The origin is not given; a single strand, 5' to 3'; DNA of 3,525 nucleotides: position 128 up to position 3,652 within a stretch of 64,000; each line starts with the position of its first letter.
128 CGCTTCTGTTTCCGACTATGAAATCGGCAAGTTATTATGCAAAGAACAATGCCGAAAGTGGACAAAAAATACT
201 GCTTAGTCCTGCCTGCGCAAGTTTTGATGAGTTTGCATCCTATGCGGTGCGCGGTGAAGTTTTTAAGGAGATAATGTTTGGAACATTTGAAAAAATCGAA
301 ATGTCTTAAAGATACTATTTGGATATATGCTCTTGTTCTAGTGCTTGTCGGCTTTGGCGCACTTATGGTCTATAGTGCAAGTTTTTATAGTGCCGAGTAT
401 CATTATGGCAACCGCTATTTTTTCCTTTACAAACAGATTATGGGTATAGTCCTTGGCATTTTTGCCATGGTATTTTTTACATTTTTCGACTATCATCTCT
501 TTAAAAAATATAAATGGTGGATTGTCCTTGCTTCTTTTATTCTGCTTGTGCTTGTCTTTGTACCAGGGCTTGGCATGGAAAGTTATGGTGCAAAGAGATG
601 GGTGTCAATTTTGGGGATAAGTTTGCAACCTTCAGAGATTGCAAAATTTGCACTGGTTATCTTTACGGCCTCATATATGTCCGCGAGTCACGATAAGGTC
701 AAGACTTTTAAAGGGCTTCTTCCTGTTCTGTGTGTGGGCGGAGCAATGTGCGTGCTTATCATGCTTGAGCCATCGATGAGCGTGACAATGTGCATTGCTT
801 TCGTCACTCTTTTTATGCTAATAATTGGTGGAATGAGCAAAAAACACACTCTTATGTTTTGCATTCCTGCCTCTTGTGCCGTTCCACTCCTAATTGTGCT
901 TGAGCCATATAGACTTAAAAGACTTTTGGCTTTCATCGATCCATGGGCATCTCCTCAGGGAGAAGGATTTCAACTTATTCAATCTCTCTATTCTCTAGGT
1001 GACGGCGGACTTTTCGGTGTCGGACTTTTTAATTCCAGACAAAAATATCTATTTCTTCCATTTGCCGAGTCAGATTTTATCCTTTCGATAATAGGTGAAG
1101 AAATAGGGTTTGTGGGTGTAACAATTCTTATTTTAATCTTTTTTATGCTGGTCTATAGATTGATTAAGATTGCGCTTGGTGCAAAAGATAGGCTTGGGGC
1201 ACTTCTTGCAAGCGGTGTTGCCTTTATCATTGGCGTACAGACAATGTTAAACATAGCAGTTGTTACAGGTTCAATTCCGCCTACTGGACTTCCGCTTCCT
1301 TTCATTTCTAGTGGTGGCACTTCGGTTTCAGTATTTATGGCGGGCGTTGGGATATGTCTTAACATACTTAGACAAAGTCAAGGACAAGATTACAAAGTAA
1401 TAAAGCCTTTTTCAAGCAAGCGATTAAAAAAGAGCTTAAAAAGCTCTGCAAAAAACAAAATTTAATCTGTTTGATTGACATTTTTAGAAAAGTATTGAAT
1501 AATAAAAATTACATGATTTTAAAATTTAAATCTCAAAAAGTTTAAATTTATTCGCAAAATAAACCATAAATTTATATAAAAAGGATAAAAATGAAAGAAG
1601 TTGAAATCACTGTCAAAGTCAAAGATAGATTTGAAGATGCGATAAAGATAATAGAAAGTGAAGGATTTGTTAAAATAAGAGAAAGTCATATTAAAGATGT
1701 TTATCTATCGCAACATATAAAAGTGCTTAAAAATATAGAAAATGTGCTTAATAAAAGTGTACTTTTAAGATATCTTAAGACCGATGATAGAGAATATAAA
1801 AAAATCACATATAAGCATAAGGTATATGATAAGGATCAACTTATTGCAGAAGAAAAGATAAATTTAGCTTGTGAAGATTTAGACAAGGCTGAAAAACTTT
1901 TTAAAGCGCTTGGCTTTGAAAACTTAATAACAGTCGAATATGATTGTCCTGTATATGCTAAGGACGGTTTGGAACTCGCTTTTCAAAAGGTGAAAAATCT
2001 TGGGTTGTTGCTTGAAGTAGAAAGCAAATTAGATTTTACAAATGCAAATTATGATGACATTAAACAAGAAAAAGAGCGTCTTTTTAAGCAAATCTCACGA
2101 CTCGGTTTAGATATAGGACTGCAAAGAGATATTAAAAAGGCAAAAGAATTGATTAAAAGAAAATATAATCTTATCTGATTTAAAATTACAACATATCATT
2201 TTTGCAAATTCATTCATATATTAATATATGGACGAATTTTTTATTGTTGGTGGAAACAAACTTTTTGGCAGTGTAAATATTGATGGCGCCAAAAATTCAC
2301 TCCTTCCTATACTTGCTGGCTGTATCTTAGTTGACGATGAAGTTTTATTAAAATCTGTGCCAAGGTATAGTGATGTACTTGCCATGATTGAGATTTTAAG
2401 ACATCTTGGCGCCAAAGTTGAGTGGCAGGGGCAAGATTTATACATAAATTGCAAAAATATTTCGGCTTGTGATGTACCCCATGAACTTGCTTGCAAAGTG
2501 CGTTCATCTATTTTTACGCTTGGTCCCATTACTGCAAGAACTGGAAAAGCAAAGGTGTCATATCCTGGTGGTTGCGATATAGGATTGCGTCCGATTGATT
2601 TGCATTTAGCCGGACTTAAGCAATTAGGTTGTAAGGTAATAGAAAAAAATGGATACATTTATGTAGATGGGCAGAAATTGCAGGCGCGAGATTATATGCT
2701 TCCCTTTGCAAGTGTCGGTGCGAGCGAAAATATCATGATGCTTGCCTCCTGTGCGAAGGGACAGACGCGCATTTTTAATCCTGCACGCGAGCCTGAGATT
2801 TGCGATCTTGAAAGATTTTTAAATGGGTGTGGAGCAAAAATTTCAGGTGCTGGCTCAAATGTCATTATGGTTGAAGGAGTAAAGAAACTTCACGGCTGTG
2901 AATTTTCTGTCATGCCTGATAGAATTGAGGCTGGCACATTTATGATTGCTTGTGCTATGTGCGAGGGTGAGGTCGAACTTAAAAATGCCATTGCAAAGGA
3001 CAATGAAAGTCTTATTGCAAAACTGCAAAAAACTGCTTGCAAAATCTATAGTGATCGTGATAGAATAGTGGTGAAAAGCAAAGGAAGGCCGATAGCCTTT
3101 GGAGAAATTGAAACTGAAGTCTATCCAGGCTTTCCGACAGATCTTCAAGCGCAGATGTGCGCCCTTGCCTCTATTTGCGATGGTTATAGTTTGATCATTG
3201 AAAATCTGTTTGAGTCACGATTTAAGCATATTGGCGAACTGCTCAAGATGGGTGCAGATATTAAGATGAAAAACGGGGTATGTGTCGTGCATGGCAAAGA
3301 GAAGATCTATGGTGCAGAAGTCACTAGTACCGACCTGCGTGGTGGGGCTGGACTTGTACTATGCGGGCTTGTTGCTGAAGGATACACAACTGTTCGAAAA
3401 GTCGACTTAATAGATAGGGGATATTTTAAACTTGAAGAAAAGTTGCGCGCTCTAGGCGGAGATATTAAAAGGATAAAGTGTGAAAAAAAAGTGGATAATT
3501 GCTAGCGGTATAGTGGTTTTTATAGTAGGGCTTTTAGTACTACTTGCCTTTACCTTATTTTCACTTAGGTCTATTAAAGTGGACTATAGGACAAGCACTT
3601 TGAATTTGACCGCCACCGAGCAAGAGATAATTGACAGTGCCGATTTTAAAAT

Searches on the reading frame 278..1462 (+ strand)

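Call 71: search_protein_families(library=ncbifam, proteins=[window:278-1462:+], max_evalue=1e-10)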
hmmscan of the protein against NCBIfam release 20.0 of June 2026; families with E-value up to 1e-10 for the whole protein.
window:278-1462:+ (395 aa): 6 families
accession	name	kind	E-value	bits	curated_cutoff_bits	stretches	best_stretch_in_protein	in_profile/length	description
TIGR02615.1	spoVE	exception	3.5e-114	382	448.8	1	16-365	4-354/354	stage V sporulation protein E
TIGR02614.1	ftsW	equivalog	1.9e-108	362.8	337.5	1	15-366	3-356/357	putative lipid II flippase FtsW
TIGR02210.1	rodA_shape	equivalog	1.1e-82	278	336.7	1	15-366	3-355/357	rod shape-determining protein RodA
NF008042.0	PRK10774.1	equivalog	7e-60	203.1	493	1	10-363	34-388/405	cell division protein FtsW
NF008060.0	PRK10794.1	equivalog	5e-49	167.2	590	1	13-363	13-359/370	peptidoglycan glycosyltransferase MrdB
NF037961.1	RodA_shape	subfamily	1.7e-41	142.9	150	2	228-356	271-400/415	rod shape-determining protein RodA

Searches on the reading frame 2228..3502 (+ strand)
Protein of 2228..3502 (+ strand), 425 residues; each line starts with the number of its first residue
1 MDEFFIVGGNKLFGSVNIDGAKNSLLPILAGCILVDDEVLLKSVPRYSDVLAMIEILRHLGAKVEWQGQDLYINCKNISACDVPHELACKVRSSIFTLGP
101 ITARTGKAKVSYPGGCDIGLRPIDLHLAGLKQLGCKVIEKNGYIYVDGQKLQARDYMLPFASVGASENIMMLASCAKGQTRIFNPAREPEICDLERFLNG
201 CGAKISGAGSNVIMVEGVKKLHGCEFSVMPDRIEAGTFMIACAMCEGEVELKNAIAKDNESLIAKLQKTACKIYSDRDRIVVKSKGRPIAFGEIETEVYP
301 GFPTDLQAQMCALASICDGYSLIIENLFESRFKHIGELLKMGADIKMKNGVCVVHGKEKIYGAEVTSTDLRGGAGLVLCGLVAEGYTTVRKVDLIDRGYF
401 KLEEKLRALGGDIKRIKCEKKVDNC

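Call 71: search_protein_families(library=ncbifam, proteins=[window:2228-3502:+], max_evalue=1e-10)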
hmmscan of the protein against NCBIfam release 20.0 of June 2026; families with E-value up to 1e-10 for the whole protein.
window:2228-3502:+ (425 aa): 5 families
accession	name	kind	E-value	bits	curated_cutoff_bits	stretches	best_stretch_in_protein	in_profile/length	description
NF006873.0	PRK09369.1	subfamily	2.7e-151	504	297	1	1-416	1-417/419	UDP-N-acetylglucosamine 1-carboxyvinyltransferase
TIGR01072.1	murA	equivalog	1.2e-149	498.6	392.7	1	1-415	1-416/416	UDP-N-acetylglucosamine 1-carboxyvinyltransferase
NF009470.0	PRK12830.1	equivalog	5.3e-133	443.7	552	1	1-417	1-416/417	UDP-N-acetylglucosamine 1-carboxyvinyltransferase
TIGR01356.1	aroA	equivalog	9.5e-20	70.8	287.25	1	31-399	18-402/415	3-phosphoshikimate 1-carboxyvinyltransferase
NF011381.1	PRK14806.1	equivalog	1.6e-14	53.1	902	0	121-252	423-556/733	bifunctional prephenate dehydrogenase/3-phosphoshikimate 1-carboxyvinyltransferase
